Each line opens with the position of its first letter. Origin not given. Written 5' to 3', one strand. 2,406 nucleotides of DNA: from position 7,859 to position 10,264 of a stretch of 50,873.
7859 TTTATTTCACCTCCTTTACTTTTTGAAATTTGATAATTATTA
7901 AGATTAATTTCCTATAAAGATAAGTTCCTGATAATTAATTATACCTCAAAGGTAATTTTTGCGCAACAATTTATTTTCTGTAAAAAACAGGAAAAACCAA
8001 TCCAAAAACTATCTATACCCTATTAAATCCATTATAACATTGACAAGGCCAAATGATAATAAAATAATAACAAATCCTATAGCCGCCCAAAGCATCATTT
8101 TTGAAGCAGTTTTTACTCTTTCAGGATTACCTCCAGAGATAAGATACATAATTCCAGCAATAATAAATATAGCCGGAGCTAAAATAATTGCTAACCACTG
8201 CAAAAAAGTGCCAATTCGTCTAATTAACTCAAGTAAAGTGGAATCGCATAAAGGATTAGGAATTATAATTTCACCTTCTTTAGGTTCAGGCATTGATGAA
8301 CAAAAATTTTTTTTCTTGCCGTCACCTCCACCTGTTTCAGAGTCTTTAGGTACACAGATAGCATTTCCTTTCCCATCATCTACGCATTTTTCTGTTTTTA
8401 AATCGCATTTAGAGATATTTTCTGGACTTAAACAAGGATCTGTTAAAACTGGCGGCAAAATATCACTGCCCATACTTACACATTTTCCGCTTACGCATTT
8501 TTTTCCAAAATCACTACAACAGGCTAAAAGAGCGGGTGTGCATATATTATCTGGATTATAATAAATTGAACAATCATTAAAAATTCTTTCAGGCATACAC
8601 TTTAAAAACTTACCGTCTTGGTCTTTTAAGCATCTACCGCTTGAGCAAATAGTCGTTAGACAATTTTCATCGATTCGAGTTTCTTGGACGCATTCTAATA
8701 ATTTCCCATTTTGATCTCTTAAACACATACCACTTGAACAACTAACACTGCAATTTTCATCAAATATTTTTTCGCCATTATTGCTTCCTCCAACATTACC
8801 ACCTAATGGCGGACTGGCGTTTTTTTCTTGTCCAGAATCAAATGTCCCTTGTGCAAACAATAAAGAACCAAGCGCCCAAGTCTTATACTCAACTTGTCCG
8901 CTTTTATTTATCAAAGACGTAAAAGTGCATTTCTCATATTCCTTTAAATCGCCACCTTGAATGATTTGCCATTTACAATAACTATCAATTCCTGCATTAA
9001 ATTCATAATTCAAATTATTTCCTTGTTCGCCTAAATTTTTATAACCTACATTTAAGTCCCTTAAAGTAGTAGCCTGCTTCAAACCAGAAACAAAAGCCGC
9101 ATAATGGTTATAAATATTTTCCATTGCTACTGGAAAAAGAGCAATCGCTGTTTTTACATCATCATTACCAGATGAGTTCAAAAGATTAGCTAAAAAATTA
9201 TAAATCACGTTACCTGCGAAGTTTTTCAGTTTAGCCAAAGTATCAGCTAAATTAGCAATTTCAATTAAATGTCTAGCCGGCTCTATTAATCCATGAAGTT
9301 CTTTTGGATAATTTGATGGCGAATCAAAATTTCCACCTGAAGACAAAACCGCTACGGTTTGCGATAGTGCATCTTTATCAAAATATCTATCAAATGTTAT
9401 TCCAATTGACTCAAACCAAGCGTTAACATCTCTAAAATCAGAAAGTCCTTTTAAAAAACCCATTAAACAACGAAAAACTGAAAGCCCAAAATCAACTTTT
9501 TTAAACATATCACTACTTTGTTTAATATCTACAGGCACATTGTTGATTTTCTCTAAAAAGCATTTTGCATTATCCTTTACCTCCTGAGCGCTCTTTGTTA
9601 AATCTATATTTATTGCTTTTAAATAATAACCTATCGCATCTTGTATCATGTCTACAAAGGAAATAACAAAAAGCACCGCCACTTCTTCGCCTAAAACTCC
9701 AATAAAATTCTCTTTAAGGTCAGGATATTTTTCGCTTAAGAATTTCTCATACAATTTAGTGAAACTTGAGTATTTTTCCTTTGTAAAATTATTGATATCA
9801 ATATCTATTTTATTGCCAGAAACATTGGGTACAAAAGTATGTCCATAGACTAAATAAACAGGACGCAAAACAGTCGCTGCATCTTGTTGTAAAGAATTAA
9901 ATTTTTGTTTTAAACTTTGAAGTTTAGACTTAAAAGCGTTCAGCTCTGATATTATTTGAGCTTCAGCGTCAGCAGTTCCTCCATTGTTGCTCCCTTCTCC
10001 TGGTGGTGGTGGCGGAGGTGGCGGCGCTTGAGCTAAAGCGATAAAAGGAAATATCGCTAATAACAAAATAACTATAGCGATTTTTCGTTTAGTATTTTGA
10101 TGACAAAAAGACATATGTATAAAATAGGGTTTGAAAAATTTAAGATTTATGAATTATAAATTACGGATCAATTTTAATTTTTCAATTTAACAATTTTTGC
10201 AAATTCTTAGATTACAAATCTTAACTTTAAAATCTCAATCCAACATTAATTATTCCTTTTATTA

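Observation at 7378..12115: Three-gene locus of TrbC/VirB2-type pilin modules: one small pilin plus two giant pilin-anchored proteins (candidate novel surface filament/adhesin system)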

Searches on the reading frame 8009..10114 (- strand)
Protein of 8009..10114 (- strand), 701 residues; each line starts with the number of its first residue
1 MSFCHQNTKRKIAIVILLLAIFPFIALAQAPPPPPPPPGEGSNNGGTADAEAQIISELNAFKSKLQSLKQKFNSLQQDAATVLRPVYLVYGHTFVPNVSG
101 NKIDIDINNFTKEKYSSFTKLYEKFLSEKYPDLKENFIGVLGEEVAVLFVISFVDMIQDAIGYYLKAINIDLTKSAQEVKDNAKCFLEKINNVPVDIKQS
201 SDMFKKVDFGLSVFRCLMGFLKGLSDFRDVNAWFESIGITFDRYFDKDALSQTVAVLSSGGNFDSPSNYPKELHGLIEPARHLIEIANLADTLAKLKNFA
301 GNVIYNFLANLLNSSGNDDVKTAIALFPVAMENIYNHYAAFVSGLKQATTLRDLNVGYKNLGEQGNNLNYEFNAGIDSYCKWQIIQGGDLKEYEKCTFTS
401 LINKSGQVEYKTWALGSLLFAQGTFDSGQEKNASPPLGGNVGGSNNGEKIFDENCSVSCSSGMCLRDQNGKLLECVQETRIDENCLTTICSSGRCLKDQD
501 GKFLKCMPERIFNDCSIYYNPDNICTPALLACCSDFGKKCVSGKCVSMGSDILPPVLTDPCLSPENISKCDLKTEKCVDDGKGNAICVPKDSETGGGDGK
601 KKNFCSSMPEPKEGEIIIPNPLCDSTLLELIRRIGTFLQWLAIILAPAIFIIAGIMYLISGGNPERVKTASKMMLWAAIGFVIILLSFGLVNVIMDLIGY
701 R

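Call 3: search_protein_families(library=pfam, proteins=[window:8009-10114:-], max_evalue=1)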
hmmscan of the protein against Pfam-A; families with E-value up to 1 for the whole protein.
window:8009-10114:- (701 aa): 1 family
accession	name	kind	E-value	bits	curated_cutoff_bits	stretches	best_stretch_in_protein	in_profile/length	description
PF18895.5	T4SS_pilin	-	6.7e-10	39.3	26.6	1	626-694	4-71/71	Type IV secretion system pilin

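Call 4: search_protein_families(library=ncbifam, proteins=[window:8009-10114:-], max_evalue=1)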
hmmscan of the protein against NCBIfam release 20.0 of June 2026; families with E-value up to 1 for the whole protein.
window:8009-10114:- (701 aa): 2 families
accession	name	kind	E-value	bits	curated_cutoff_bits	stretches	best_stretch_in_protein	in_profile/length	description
NF045849.1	ICE_MMCAP2_0565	equivalog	1.5e-07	31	40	1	635-697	18-79/80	Mbov_0395 family pilin-like conjugal transfer protein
NF047370.1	toxin_TsaT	equivalog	0.44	11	80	0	640-698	10-58/60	type II toxin-antitoxin system toxin TsaT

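Call 15: find_homologous_proteins(query=window:8009-10114:-, max_evalue=0.001)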
Query window:8009-10114:- (701 aa): 3 proteins with E <= 0.001 among 8000 candidates.
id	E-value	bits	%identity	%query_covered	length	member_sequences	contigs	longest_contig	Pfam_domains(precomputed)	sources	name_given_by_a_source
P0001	0.0e+0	1615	100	100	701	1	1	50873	PF18895.6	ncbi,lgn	-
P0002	0.0e+0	1395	87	99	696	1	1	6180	PF18895.6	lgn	-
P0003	8.1e-223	760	54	93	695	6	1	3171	-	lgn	-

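Call 18: find_encoding_contigs(protein=P0002, flank=10000)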
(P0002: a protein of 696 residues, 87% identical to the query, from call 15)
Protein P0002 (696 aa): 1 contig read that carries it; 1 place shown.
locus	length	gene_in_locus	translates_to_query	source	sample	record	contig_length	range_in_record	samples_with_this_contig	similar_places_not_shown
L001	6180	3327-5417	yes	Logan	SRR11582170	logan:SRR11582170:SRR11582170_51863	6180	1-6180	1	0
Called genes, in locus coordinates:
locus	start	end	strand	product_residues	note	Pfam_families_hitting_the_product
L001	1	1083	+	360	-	?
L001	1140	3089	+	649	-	-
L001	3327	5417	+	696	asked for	PF18895:T4SS_pilin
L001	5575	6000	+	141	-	PF18895:T4SS_pilin (weak)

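Call 19: find_encoding_contigs(protein=P0003, flank=10000)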
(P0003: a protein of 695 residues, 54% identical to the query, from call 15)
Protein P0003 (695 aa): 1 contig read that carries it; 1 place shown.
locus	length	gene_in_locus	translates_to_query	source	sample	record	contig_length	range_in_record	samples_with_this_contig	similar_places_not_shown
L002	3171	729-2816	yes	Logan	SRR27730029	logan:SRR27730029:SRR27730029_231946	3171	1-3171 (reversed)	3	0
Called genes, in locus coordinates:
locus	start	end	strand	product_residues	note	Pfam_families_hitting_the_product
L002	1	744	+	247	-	?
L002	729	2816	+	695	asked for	-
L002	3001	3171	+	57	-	?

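Call 33: find_related_loci(query=A1, collection=genome_contigs, flank=10000)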
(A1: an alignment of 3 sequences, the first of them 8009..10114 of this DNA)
Query A1 (701 aa) in genome_contigs; peptide patterns used: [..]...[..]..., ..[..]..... (x = any residue, [..] = any of these).
322 stretches matched a pattern; 2 encode a relative of the query (tblastn E <= 1e-3); 2 distinct loci.
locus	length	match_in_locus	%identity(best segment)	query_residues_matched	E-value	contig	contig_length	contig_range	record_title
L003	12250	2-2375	91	90-701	0e+0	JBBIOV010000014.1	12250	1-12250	MAG: bacterium isolate SIS170217_bin_288 NODE_4568_length_12250_cov_2.7089, whole genome shotgun sequence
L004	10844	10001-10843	73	9-695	3e-50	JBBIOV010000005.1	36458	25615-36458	MAG: bacterium isolate SIS170217_bin_288 NODE_864_length_36458_cov_2.85709, whole genome shotgun sequence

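Call 49: predict_structure(alignment_id=A1)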
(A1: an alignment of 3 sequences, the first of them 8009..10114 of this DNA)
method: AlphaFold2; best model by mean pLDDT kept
length: 701 residues; sequences in the alignment: 3
mean_pLDDT: 43.9   pTM: 0.33
mean pLDDT of the five models: 43.9, 43.0, 42.2, 41.6, 40.7
residues with pLDDT >= 90: 0; 70-90: 0; 50-70: 230; < 50: 471
segments of 3 or more residues with pLDDT < 50: 1-48, 81-152, 198-208, 213-215, 221-277, 291-326, 347-408, 411-422, 424-514, 549-560, 592-633, 692-701
pLDDT, mean of each block of 10 residues (from residue 1): 27 31 28 30 35 55 62 58 43 33 34 35 34 36 40 52 51 57 59 50 45 50 43 39 38 41 39 46 53 41 33 32 43 58 50 32 32 33 34 42 45 43 44 36 28 42 43 37 35 40 37 47 56 60 58 35 54 60 60 31 37 38 43 51 60 63 58 64 59 41 28
secondary structure, 60 per line:
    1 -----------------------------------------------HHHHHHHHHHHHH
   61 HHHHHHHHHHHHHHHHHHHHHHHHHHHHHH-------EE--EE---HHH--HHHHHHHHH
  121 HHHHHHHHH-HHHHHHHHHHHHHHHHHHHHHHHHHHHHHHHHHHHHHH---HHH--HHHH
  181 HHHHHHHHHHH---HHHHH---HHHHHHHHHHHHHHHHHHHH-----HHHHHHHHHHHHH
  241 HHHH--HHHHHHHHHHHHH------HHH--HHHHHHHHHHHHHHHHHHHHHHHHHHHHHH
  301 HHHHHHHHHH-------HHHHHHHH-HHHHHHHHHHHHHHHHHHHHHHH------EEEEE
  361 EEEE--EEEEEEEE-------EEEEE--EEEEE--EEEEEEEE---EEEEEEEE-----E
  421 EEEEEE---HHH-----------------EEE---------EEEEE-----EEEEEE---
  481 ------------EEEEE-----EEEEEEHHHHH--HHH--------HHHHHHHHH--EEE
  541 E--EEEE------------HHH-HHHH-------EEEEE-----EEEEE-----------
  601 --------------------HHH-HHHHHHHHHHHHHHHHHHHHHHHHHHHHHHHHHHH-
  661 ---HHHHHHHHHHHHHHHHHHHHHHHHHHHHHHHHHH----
elements in order (helices of 4 or more, strands of 3 or more residues): H48-90 H112-129 H131-168 H177-191 H195-199 H203-222 H228-244 H247-259 H271-310 H318-325 H327-349 E356-364 E367-374 E382-386 E389-393 E396-403 E407-414 E420-426 E450-452 E462-466 E472-477 E493-497 E503-508 H509-513 H527-535 E538-541 E544-547 H564-567 E575-579 E585-589 H625-659 H664-697

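Call 53: search_protein_representatives(alignment_id=A1)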
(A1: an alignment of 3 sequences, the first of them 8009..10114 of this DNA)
Query: 3 sequences, 700 profile positions. Proteins with E-value up to 0.001 (for the whole library): 7537; up to 1e-10: 477; up to 1e-30: 2. The best 150 are listed.
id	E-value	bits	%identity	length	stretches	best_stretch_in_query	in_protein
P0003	0.0e+00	1313.3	-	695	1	1-700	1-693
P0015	3.8e-37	144.7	-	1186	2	186-698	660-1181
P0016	5.4e-26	107.8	-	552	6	633-694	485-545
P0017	9.5e-25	103.7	-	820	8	642-693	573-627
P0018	3.3e-20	88.6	-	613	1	611-700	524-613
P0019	3.8e-20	88.5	-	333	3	620-694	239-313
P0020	7.1e-20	87.6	-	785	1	602-698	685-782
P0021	8.3e-20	87.3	-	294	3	616-700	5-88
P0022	4.5e-19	84.9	-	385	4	629-694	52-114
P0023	2.3e-18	82.6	-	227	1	606-698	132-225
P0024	3.0e-18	82.2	-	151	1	606-698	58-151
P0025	3.9e-18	81.8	-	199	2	612-689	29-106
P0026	5.6e-18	81.3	-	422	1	602-698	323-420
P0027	6.5e-18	81.1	-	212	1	554-699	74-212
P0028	1.0e-17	80.4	-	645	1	574-698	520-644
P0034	7.5e-17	77.6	-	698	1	585-698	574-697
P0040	1.5e-16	76.6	-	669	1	593-699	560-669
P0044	2.1e-16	76.1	-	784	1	590-698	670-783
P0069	2.6e-15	72.5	-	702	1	603-698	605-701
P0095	8.6e-15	70.8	-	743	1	598-698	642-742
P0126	3.3e-14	68.8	-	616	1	615-698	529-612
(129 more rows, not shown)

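Call 54: search_protein_families(library=pfam, proteins=[P0015, P0020, P0044, P0095, P0069, P0034, P0040, P0028, P0126, P0018], max_evalue=0.01)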
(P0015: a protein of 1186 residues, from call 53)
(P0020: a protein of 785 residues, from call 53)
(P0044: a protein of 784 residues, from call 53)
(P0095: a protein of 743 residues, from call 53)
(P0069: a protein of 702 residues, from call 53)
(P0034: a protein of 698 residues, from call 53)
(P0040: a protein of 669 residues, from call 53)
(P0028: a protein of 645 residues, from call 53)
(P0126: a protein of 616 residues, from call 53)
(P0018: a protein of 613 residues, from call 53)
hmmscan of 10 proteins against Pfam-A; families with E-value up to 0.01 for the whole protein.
P0015 (1186 aa): 2 families
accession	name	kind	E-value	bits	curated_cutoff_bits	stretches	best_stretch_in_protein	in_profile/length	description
PF18895.5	T4SS_pilin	-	4.8e-06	27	26.6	1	1111-1174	7-69/71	Type IV secretion system pilin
PF04956.18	TrbC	-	0.0022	18.6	27.9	1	1109-1173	37-95/98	TrbC/VIRB2 pilin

P0020 (785 aa): 4 families
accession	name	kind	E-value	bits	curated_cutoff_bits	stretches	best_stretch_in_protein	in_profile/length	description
PF18895.5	T4SS_pilin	-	3.4e-12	46.7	26.6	1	708-777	3-71/71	Type IV secretion system pilin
PF25788.1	Ig_Rha78A_N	-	3.4e-05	24.5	27.4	0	80-112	52-84/105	Rha78A-like, N-terminal immunoglobulin domain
PF10342.15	Kre9_KNH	-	0.0014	19.8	24.6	0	353-426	1-78/94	Kre9/KNH-like N-terminal Ig-like domain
PF00041.27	fn3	-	0.0028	18.3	25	0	271-329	29-72/84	Fibronectin type III domain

P0044 (784 aa): 4 families
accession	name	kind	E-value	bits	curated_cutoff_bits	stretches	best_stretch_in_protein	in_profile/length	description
PF18911.6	PKD_4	-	1e-52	176.5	27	4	263-334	2-72/85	PKD domain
PF00801.26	PKD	-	9.6e-25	86.8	23.5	4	267-333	2-68/80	PKD domain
PF18895.5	T4SS_pilin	-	1.1e-09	38.7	26.6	1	711-778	5-71/71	Type IV secretion system pilin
PF22352.2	K319L-like_PKD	-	0.0038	17.6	27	0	276-319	7-52/84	K319L-like, PKD domain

P0095 (743 aa): 3 families
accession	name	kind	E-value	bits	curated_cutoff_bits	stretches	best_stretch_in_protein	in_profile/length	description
PF18895.5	T4SS_pilin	-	9.3e-09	35.7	26.6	1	674-737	9-71/71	Type IV secretion system pilin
PF10633.15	NPCBM_assoc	-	0.00039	21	24.4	0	69-119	26-77/78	NPCBM-associated, NEW3 domain of alpha-galactosidase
PF04956.18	TrbC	-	0.00096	19.8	27.9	1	669-736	36-97/98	TrbC/VIRB2 pilin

P0069 (702 aa): 8 families
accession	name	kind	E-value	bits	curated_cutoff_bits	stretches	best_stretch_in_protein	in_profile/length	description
PF18895.5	T4SS_pilin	-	3.8e-09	36.9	26.6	1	628-696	4-71/71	Type IV secretion system pilin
PF22073.2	Cep192_D4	-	4.1e-09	37.1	35.5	1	377-449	16-94/112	Cep192 domain 4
PF22544.2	HYDIN_VesB_CFA65-like_Ig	-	3.1e-08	34.2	25.5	1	378-451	16-88/100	HYDIN/CFA65/VesB-like, Ig-like domain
PF15780.11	ASH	-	5.6e-06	26.9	27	1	368-447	9-88/98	Abnormal spindle-like microcephaly-assoc'd, ASPM-SPD-2-Hydin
PF07610.17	DUF1573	-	1.2e-05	25.7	26.1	1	379-446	15-80/98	Protein of unknown function (DUF1573)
PF24507.1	Ig_CFAP65_4th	-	0.00014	22.6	27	1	409-449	22-62/76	CFAP65, fourth Ig-like domain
PF00041.27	fn3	-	0.00071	20.2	25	1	269-334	7-68/84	Fibronectin type III domain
PF05506.17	PLipase_C_C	-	0.0072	17.7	24.4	0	355-393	23-60/80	Bacterial phospholipase C, C-terminal domain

P0034 (698 aa): 4 families
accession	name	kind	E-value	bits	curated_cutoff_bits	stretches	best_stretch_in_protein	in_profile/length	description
PF18911.6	PKD_4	-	1.2e-25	89.7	27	2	359-429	9-79/85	PKD domain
PF00801.26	PKD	-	1.1e-13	51.3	23.5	1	357-430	4-77/80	PKD domain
PF18895.5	T4SS_pilin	-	4.7e-11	43.1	26.6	1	622-692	2-71/71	Type IV secretion system pilin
PF22352.2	K319L-like_PKD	-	0.0031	17.9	27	0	374-427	18-77/84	K319L-like, PKD domain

P0040 (669 aa): 1 family
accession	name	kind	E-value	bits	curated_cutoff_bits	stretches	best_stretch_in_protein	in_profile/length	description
PF18895.5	T4SS_pilin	-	1.2e-06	28.9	26.6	1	593-663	2-71/71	Type IV secretion system pilin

P0028 (645 aa): 6 families
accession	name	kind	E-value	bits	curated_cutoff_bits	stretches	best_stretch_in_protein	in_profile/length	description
PF18895.5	T4SS_pilin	-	4.2e-09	36.8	26.6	1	569-639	2-71/71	Type IV secretion system pilin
PF22544.2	HYDIN_VesB_CFA65-like_Ig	-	4.6e-05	24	25.5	1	380-446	20-87/100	HYDIN/CFA65/VesB-like, Ig-like domain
PF12371.14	TMEM131_like_N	-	0.0001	22.9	28.8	1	368-445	7-84/84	Transmembrane protein 131-like N-terminal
PF15780.11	ASH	-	0.00011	22.8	27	1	365-445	10-90/98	Abnormal spindle-like microcephaly-assoc'd, ASPM-SPD-2-Hydin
PF24507.1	Ig_CFAP65_4th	-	0.00027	21.7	27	1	384-454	1-70/76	CFAP65, fourth Ig-like domain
PF22073.2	Cep192_D4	-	0.00088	19.9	35.5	1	369-446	11-95/112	Cep192 domain 4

P0126 (616 aa): 6 families
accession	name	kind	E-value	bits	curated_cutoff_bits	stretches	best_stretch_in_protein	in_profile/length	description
PF18895.5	T4SS_pilin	-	7e-10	39.3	26.6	1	537-607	2-71/71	Type IV secretion system pilin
PF22352.2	K319L-like_PKD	-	2.1e-05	24.9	27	1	210-287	6-84/84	K319L-like, PKD domain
PF18911.6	PKD_4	-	0.00036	21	27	0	197-287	1-85/85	PKD domain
PF15780.11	ASH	-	0.0028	18.2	27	1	402-481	13-92/98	Abnormal spindle-like microcephaly-assoc'd, ASPM-SPD-2-Hydin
PF12733.13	Cadherin-like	-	0.0048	17.7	24.2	0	310-373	37-87/89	Cadherin-like beta sandwich domain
PF22544.2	HYDIN_VesB_CFA65-like_Ig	-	0.0048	17.5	25.5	0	397-481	4-88/100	HYDIN/CFA65/VesB-like, Ig-like domain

P0018 (613 aa): 3 families
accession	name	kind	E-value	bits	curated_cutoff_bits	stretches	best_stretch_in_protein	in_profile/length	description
PF18895.5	T4SS_pilin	-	6e-10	39.5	26.6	1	537-606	3-71/71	Type IV secretion system pilin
PF21910.2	GH85_C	-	0.00063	20.6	27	0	286-346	18-81/95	GH85 endohexosaminidases, C-terminal domain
PF04956.18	TrbC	-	0.00085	19.9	27.9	1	533-604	27-96/98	TrbC/VIRB2 pilin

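Call 70: search_solved_structures(query=A1, max_evalue=1)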
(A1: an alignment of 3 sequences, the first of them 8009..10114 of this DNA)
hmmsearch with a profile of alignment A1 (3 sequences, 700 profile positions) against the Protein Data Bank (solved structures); distinct sequences matched with E-value up to 1: 0.
